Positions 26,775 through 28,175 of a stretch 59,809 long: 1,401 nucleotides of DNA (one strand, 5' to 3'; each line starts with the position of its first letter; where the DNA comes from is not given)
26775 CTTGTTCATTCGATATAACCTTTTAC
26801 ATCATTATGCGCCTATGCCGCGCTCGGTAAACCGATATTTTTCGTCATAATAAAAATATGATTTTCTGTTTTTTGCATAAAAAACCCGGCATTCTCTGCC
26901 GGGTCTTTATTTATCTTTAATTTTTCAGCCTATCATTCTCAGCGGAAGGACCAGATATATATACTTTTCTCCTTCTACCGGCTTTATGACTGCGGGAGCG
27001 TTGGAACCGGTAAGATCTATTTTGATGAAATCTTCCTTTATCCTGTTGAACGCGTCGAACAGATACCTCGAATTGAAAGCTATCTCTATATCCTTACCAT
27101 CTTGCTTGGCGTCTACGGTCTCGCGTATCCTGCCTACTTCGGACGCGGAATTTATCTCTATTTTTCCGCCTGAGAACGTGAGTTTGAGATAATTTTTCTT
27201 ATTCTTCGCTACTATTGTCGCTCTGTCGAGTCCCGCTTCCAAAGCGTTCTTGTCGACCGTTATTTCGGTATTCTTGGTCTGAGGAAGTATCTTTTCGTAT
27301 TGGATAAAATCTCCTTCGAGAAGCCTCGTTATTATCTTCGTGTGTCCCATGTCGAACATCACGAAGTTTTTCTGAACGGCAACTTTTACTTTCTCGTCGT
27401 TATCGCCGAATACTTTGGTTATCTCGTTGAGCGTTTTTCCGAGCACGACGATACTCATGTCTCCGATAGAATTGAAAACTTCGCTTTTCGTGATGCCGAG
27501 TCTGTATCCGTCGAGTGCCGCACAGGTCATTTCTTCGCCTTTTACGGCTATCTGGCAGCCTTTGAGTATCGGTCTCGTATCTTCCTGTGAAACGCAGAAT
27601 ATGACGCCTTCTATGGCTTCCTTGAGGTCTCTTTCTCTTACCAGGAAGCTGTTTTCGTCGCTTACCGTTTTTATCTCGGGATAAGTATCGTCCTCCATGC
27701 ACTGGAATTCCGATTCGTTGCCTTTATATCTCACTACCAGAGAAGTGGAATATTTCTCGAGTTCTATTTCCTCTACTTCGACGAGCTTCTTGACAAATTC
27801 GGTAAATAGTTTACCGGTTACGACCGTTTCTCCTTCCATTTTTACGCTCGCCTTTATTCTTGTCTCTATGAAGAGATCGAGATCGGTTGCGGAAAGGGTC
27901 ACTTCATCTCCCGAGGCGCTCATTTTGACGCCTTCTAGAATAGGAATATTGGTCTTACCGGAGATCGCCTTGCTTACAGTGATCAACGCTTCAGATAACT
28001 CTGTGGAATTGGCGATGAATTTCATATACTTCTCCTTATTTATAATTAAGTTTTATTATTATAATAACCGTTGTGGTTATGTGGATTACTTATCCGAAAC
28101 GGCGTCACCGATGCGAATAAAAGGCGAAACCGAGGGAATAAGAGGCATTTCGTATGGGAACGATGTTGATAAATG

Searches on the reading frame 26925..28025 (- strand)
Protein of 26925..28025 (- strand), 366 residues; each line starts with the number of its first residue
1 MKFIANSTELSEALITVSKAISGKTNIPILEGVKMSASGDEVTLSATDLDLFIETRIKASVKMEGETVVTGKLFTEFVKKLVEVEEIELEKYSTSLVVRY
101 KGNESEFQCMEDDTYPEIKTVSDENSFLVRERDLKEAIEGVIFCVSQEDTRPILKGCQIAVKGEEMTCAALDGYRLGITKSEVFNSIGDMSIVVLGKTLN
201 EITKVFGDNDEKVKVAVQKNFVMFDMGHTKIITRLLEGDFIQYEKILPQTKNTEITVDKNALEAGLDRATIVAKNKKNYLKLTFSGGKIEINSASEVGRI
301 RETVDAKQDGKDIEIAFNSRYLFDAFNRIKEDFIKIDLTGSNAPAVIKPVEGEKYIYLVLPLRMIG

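Call 6: search_protein_families(library=pfam, proteins=[window:26925-28025:-])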
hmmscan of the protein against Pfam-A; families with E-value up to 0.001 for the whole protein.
window:26925-28025:- (366 aa): 3 families
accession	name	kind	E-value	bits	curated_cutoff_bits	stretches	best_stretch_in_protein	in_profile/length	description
PF00712.24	DNA_pol3_beta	-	6.5e-31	107.4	24.4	2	1-117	1-118/120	DNA polymerase III beta subunit, N-terminal domain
PF02767.21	DNA_pol3_beta_2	-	5e-29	101.4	27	2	131-240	4-114/116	DNA polymerase III beta subunit, central domain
PF02768.20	DNA_pol3_beta_3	-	7.1e-29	100.5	27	1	245-363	2-121/121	DNA polymerase III beta subunit, C-terminal domain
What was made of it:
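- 26925..28025 (-): dnaN (DNA polymerase III beta clamp). Call 6.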

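Call 9: find_related_loci(query=window:26925-28025:-, collection=genome_contigs, flank=10000)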
Query window:26925-28025:- (366 aa) in genome_contigs; peptide patterns used: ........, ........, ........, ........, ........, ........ (x = any residue, [..] = any of these).
588 stretches matched a pattern; 5 encode a relative of the query (tblastn E <= 1e-3); 5 distinct loci.
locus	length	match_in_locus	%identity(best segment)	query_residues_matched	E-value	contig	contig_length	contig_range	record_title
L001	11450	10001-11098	91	1-366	0e+0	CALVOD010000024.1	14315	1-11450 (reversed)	MAG: uncultured Clostridia bacterium isolate BRZ_AB__bin25 genome assembly, contig: BRZ_AB__NODE_4037_length_14315_cov_1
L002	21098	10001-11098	90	1-366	0e+0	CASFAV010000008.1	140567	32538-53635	uncultured Eubacteriales bacterium isolate SI.O39.metabat-bins.38 genome assembly, contig: SI.O39.metabat-bins.38.fa_k14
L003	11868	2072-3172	56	1-366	6e-138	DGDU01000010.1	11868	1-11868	MAG TPA_asm: Christensenella sp. UBA3944 UBA3944_contig_20477, whole genome shotgun sequence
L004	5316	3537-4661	24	1-364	4e-34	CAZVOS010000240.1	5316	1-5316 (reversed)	MAG TPA_asm: uncultured Bacteroidales bacterium isolate SRP178699_co1_517 genome assembly, contig: NODE_22946_length_531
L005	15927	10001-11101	24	1-365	6e-28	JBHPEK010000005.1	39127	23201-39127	Patescibacteria group bacterium isolate SAG AM-311-F06 NODE_5_length_39127_cov_31.981675, whole genome shotgun sequence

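Call 22: find_encoding_contigs(protein=window:26925-28025:-, flank=10000, max_places=10)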
Protein window:26925-28025:- (366 aa): 6 contigs read that carry it; 3 places shown.
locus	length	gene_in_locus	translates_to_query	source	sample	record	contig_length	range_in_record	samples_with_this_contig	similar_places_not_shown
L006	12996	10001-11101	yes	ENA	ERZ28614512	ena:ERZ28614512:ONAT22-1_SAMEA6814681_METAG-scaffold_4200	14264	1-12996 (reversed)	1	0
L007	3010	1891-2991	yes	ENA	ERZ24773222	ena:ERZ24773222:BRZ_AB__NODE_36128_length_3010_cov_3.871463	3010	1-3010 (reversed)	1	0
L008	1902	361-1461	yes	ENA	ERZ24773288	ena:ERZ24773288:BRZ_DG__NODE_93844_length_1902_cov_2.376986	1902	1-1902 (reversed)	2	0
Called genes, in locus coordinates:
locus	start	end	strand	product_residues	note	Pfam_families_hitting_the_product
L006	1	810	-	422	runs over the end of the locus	PF07247:AATase (faint)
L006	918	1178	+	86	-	PF07873:YabP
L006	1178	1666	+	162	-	-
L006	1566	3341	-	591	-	PF01565:FAD_binding_4, PF02913:FAD-oxidase_C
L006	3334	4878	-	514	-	PF00370:FGGY_N, PF02782:FGGY_C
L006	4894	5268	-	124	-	PF07892:DUF1667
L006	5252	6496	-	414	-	PF00070:Pyr_redox (faint), PF03486:HI0933_like (faint), PF07992:Pyr_redox_2, PF12831:FAD_oxidored (weak), PF13450:NAD_binding_8 (weak), PF13738:Pyr_redox_3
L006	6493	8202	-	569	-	PF07992:Pyr_redox_2 (faint), PF00070:Pyr_redox (faint), PF01266:DAO, PF04324:Fer2_BFD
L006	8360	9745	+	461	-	PF00308:Bac_DnaA, PF08299:Bac_DnaA_C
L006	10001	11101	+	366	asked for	PF00712:DNA_pol3_beta, PF02767:DNA_pol3_beta_2, PF02768:DNA_pol3_beta_3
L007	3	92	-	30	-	?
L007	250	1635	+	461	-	PF00308:Bac_DnaA, PF08299:Bac_DnaA_C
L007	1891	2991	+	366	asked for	PF00712:DNA_pol3_beta, PF02767:DNA_pol3_beta_2, PF02768:DNA_pol3_beta_3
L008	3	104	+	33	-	?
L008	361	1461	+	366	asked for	PF00712:DNA_pol3_beta, PF02767:DNA_pol3_beta_2, PF02768:DNA_pol3_beta_3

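Call 43: find_related_loci(query=A1, collection=metagenome_contigs, flank=10000)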
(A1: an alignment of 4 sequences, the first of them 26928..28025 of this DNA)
Query A1 (366 aa) in metagenome_contigs; peptide patterns used: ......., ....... (x = any residue, [..] = any of these).
600 stretches matched a pattern (row limit reached: there are more); 6 encode a relative of the query (tblastn E <= 1e-3); 6 distinct loci.
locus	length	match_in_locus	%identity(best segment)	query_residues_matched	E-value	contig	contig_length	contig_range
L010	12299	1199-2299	56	1-366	5e-138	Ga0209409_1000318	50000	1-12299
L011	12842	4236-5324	39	1-361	2e-84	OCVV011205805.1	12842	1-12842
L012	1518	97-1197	33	1-366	2e-63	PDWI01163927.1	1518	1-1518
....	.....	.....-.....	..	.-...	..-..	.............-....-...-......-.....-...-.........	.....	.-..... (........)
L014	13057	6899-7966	31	10-364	1e-55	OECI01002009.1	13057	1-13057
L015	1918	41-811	32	110-364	3e-44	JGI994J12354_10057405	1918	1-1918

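Call 55: find_homologous_proteins(query=window:26928-28025:-, max_evalue=1e-60)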
Query window:26928-28025:- (366 aa): 1613 proteins with E <= 1e-60 among 5577 candidates; the best 120 are listed.
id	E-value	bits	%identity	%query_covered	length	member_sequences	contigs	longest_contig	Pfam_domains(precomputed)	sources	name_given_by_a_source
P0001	5.0e-228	774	99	100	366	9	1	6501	PF00712.25,PF02768.21,PF02767.22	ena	-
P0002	4.3e-208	708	90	100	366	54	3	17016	PF00712.25,PF02768.21,PF02767.22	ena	-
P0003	3.1e-144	498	61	100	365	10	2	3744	PF00712.25,PF02768.21,PF02767.22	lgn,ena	-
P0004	2.6e-141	489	60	100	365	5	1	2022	PF00712.25,PF02768.21,PF02767.22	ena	-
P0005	1.2e-139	483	59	100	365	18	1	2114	PF00712.25,PF02768.21,PF02767.22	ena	-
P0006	2.9e-138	479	59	100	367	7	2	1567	PF00712.25,PF02768.21,PF02767.22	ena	-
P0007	3.9e-136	472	59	100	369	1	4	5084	PF00712.25,PF02768.21,PF02767.22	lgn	-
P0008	4.2e-134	465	59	100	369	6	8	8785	PF00712.25,PF02768.21,PF02767.22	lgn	-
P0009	2.2e-133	463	58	100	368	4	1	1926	PF00712.25,PF02768.21,PF02767.22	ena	-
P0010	3.2e-133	462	58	100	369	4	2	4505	PF00712.25,PF02768.21,PF02767.22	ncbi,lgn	-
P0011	5.1e-133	461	56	100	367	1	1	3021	PF00712.25,PF02768.21,PF02767.22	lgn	-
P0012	3.7e-132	459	58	100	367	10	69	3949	PF00712.25,PF02768.21,PF02767.22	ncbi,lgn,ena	-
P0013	4.7e-132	458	58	100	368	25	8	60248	PF00712.25,PF02768.21,PF02767.22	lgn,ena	-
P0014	6.2e-131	455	57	100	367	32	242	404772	PF00712.25,PF02768.21,PF02767.22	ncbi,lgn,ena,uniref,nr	ncbi:MAG TPA: DNA polymerase III subunit beta [Candidatus Stercoripulliclostridium merdigallinarum]|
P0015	7.3e-130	451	57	100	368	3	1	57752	PF00712.25,PF02768.21,PF02767.22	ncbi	-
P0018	3.4e-128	446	56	100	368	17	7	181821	PF00712.25,PF02768.21,PF02767.22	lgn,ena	-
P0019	4.0e-128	445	57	100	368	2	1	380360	PF00712.25,PF02768.21,PF02767.22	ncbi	-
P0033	1.3e-117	411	52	100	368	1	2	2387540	PF00712.25,PF02768.21,PF02767.22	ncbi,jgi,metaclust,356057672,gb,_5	jgi:DNA polymerase III, beta subunit|metaclust:\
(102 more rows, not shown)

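Call 56: find_encoding_contigs(protein=P0013, flank=10000, max_places=2)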
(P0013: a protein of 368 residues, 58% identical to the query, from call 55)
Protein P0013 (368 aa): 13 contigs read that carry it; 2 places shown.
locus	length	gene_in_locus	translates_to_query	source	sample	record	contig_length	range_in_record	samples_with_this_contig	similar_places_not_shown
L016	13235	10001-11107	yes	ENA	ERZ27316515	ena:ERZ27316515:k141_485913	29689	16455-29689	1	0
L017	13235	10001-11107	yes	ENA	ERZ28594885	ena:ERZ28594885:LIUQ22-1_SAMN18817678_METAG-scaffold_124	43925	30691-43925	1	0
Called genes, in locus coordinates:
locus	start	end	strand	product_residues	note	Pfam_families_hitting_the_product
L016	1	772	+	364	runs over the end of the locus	PF12911:OppC_N, PF00528:BPD_transp_1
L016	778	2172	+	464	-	PF00005:ABC_tran, PF13304:AAA_21 (faint), PF08352:oligo_HPY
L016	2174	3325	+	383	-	PF00005:ABC_tran, PF13304:AAA_21 (faint), PF08352:oligo_HPY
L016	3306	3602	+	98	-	-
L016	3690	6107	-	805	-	PF00933:Glyco_hydro_3, PF01915:Glyco_hydro_3_C, PF14310:Fn3-like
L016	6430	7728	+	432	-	-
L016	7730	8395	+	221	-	PF03575:Peptidase_S51, PF07685:GATase_3 (weak)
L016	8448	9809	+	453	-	PF11638:DnaA_N, PF00308:Bac_DnaA, PF01695:IstB_IS21 (weak), PF08299:Bac_DnaA_C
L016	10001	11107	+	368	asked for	PF00712:DNA_pol3_beta, PF02767:DNA_pol3_beta_2, PF02768:DNA_pol3_beta_3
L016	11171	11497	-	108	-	-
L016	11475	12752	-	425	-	PF00817:IMS, PF11799:IMS_C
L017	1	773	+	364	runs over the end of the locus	PF12911:OppC_N, PF00528:BPD_transp_1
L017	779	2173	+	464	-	PF00005:ABC_tran, PF13304:AAA_21 (faint), PF08352:oligo_HPY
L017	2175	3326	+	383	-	PF00005:ABC_tran, PF13304:AAA_21 (faint), PF08352:oligo_HPY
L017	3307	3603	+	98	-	-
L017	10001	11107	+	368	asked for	PF00712:DNA_pol3_beta, PF02767:DNA_pol3_beta_2, PF02768:DNA_pol3_beta_3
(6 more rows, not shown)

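Call 57: find_encoding_contigs(protein=P0014, flank=10000, max_places=2)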
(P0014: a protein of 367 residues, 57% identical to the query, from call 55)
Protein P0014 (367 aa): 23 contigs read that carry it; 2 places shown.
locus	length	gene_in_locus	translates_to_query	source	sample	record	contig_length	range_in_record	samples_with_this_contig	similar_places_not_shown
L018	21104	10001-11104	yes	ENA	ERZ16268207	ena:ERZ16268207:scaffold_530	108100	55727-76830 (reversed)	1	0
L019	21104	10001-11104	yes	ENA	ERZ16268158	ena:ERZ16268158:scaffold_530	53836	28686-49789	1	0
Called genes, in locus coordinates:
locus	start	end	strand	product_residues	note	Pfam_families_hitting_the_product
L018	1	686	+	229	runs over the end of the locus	-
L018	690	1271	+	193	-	-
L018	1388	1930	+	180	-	PF00719:Pyrophosphatase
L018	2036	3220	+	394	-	PF00089:Trypsin, PF13365:Trypsin_2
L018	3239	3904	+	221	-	PF00072:Response_reg, PF00486:Trans_reg_C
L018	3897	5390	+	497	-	PF00512:HisKA, PF02518:HATPase_c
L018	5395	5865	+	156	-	PF01928:CYTH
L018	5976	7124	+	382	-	PF00465:Fe-ADH, PF13685:Fe-ADH_2, PF25137:ADH_Fe_C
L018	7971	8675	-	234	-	PF08769:Spo0A_C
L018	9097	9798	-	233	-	PF20582:UPF0758_N (weak)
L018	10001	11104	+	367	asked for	PF00712:DNA_pol3_beta, PF02767:DNA_pol3_beta_2, PF02768:DNA_pol3_beta_3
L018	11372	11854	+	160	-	PF03449:GreA_GreB_N, PF01272:GreA_GreB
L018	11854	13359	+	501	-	PF01336:tRNA_anti-codon, PF00152:tRNA-synt_2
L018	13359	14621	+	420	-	PF01276:OKR_DC_1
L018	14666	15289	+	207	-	PF13521:AAA_28 (weak), PF02223:Thymidylate_kin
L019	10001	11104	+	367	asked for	PF00712:DNA_pol3_beta, PF02767:DNA_pol3_beta_2, PF02768:DNA_pol3_beta_3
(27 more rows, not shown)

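Call 58: find_encoding_contigs(protein=P0008, flank=10000, max_places=3)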
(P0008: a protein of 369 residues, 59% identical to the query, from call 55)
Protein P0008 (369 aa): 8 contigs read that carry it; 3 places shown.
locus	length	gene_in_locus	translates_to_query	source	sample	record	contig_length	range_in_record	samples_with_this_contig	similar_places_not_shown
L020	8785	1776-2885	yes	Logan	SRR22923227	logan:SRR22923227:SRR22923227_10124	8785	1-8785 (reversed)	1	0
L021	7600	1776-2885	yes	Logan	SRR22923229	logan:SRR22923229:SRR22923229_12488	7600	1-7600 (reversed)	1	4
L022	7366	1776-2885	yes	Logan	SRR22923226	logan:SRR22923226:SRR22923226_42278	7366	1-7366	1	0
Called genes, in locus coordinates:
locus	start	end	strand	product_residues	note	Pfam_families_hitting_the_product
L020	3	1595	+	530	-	?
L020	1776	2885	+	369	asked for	PF00712:DNA_pol3_beta, PF02767:DNA_pol3_beta_2, PF02768:DNA_pol3_beta_3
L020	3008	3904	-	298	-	PF03372:Exo_endo_phos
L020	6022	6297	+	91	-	-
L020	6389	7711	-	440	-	PF01546:Peptidase_M20, PF07687:M20_dimer (faint)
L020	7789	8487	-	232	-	PF01520:Amidase_3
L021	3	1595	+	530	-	?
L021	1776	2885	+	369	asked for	PF00712:DNA_pol3_beta, PF02767:DNA_pol3_beta_2, PF02768:DNA_pol3_beta_3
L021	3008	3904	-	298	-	PF03372:Exo_endo_phos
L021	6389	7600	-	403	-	?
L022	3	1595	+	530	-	?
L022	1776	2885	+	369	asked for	PF00712:DNA_pol3_beta, PF02767:DNA_pol3_beta_2, PF02768:DNA_pol3_beta_3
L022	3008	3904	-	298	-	PF03372:Exo_endo_phos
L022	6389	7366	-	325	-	?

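Call 59: find_encoding_contigs(protein=P0033, flank=10000, max_places=1)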
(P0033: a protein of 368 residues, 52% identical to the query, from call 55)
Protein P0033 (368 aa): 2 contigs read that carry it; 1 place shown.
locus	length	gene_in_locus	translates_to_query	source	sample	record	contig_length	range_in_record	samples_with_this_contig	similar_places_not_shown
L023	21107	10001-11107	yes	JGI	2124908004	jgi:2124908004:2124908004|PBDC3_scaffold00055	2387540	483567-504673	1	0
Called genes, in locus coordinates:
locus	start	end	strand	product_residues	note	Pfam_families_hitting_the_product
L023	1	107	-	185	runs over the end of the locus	PF04542:Sigma70_r2, PF08281:Sigma70_r4_2, PF00196:GerE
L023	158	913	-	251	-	PF08032:SpoU_sub_bind, PF00588:SpoU_methylase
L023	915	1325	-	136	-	PF00636:Ribonuclease_3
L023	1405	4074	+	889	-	PF07517:SecA_DEAD, PF00270:DEAD (weak), PF01043:SecA_PP_bind, PF21090:P-loop_SecA, PF07516:SecA_SW, PF02810:SEC-C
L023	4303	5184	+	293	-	PF03462:PCRF, PF00472:RF-1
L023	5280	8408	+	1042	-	PF09479:Flg_new (faint), PF18998:Flg_new_2 (faint)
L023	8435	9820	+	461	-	PF11638:DnaA_N, PF00308:Bac_DnaA, PF08299:Bac_DnaA_C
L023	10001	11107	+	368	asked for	PF00712:DNA_pol3_beta, PF02767:DNA_pol3_beta_2, PF02768:DNA_pol3_beta_3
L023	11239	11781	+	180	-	-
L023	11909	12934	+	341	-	PF01210:NAD_Gly3P_dh_N (faint), PF02558:ApbA, PF03807:F420_oxidored (faint), PF08546:ApbA_C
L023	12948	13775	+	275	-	PF06314:ADC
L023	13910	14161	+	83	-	-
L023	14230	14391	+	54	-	-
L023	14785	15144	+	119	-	-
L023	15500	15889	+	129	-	-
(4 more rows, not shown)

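Call 61: find_encoding_contigs(protein=P0003, flank=10000, max_places=3)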
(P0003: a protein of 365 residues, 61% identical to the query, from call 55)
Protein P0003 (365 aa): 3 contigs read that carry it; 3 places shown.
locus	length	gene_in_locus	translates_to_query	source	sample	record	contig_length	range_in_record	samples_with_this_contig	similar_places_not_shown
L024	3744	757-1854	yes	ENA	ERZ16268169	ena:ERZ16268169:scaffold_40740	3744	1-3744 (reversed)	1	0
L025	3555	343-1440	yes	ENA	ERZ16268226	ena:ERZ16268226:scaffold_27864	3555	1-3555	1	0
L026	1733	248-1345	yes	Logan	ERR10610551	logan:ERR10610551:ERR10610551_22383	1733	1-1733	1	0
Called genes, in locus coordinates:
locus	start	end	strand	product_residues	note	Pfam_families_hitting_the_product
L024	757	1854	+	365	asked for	PF00712:DNA_pol3_beta, PF02767:DNA_pol3_beta_2, PF02768:DNA_pol3_beta_3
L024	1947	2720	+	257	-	PF01790:LGT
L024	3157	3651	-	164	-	-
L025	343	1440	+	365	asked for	PF00712:DNA_pol3_beta, PF02767:DNA_pol3_beta_2, PF02768:DNA_pol3_beta_3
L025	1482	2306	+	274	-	PF01790:LGT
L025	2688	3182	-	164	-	-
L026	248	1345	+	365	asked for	PF00712:DNA_pol3_beta, PF02767:DNA_pol3_beta_2, PF02768:DNA_pol3_beta_3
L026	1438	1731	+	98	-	?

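Call 62: find_encoding_contigs(protein=P0019, flank=10000, max_places=1)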
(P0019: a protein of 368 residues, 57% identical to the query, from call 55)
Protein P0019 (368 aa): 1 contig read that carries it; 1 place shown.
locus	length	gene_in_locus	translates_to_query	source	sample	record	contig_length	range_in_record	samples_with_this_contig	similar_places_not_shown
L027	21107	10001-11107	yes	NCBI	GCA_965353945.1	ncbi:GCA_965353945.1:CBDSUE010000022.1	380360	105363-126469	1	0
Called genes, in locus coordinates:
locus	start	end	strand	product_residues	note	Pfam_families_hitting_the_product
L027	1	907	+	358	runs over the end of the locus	PF12911:OppC_N, PF00528:BPD_transp_1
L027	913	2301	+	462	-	PF00005:ABC_tran, PF08352:oligo_HPY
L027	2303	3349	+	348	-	PF00005:ABC_tran, PF13304:AAA_21 (faint), PF08352:oligo_HPY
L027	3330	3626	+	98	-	-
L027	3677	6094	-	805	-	PF00933:Glyco_hydro_3, PF01915:Glyco_hydro_3_C, PF14310:Fn3-like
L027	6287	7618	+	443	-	-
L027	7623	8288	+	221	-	PF03575:Peptidase_S51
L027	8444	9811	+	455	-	PF00308:Bac_DnaA, PF01695:IstB_IS21 (weak), PF08299:Bac_DnaA_C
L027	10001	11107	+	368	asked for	PF00712:DNA_pol3_beta, PF02767:DNA_pol3_beta_2 (weak), PF00712:DNA_pol3_beta, PF02767:DNA_pol3_beta_2, PF02768:DNA_pol3_beta_3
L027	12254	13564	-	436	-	PF01546:Peptidase_M20, PF07687:M20_dimer (weak)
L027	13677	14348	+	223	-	PF04002:RadC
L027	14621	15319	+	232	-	PF01520:Amidase_3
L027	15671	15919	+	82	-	PF00825:Ribonuclease_P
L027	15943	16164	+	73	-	PF01809:YidD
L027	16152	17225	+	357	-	PF02096:60KD_IMP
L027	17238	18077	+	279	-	PF14804:Jag_N (weak), PF13083:KH_KhpA-B, PF01424:R3H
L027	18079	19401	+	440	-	PF10396:TrmE_N, PF12631:MnmE_helical, PF01926:MMR_HSR1, PF02421:FeoB_N (weak), PF04548:AIG1 (faint)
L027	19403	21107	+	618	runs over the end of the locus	PF01134:GIDA, PF07992:Pyr_redox_2, PF21680:GIDA_C_1st, PF13932:SAM_GIDA_C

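Call 63: find_encoding_contigs(protein=P0018, flank=10000, max_places=1)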
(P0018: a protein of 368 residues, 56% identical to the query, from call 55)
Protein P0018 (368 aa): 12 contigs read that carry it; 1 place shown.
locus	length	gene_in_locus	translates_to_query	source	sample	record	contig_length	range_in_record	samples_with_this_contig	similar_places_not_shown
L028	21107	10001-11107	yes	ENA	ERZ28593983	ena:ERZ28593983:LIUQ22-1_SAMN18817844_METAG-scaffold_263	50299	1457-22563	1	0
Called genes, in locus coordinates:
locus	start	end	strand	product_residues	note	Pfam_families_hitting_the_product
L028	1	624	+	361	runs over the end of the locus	PF12911:OppC_N, PF00528:BPD_transp_1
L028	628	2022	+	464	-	PF00005:ABC_tran (weak), PF13304:AAA_21 (faint), PF00005:ABC_tran, PF08352:oligo_HPY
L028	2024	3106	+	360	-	PF00005:ABC_tran, PF13304:AAA_21 (faint), PF08352:oligo_HPY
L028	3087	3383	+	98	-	-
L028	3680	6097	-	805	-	PF00933:Glyco_hydro_3, PF01915:Glyco_hydro_3_C, PF14310:Fn3-like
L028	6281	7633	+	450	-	-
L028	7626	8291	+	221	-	PF03575:Peptidase_S51, PF07685:GATase_3 (weak)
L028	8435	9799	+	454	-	PF00308:Bac_DnaA, PF01695:IstB_IS21 (weak), PF08299:Bac_DnaA_C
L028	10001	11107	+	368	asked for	PF00712:DNA_pol3_beta, PF02767:DNA_pol3_beta_2 (weak), PF00712:DNA_pol3_beta (weak), PF02767:DNA_pol3_beta_2, PF02768:DNA_pol3_beta_3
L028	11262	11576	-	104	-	PF08863:YolD (weak)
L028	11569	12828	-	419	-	PF00817:IMS, PF11799:IMS_C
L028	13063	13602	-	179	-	-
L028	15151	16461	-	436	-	PF01546:Peptidase_M20, PF07687:M20_dimer (faint)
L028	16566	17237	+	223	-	PF04002:RadC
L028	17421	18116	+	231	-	PF01520:Amidase_3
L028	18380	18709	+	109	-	PF00825:Ribonuclease_P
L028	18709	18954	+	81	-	PF01809:YidD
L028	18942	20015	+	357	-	PF02096:60KD_IMP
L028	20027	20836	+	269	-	PF14804:Jag_N (weak), PF13083:KH_KhpA-B, PF01424:R3H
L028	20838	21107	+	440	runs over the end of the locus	PF10396:TrmE_N, PF12631:MnmE_helical, PF01926:MMR_HSR1, PF02421:FeoB_N (weak), PF04548:AIG1 (faint)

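Call 70: list_cluster_members(proteins=[P0001, P0002, P0008, P0019, P0018])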
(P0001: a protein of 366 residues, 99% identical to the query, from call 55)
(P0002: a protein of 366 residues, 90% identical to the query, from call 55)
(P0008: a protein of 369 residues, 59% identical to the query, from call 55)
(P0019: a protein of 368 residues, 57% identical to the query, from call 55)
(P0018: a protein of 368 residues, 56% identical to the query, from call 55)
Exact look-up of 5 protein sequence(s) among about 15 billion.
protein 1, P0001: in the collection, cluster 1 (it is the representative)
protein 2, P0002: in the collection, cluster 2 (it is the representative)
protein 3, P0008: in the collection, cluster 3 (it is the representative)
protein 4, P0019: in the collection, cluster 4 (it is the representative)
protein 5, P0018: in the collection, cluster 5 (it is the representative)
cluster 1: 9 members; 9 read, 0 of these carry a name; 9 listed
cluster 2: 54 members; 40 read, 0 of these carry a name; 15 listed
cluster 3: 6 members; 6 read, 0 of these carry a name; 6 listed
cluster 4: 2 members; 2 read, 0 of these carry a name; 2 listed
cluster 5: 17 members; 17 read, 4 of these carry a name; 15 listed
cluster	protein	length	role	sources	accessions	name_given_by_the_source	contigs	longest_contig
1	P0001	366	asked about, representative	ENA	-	-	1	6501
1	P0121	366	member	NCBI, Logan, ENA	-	-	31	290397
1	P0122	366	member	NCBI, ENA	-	-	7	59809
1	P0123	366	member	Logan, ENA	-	-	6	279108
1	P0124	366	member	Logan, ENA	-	-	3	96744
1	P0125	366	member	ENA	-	-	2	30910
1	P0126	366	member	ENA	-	-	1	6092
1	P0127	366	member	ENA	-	-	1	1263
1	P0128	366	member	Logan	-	-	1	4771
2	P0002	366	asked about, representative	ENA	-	-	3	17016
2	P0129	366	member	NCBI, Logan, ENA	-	-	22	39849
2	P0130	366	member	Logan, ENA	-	-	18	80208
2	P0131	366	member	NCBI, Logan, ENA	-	-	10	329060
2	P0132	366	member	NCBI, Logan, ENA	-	-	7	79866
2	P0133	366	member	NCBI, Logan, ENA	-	-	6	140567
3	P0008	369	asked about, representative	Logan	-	-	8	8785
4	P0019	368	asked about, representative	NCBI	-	-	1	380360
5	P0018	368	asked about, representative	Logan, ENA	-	-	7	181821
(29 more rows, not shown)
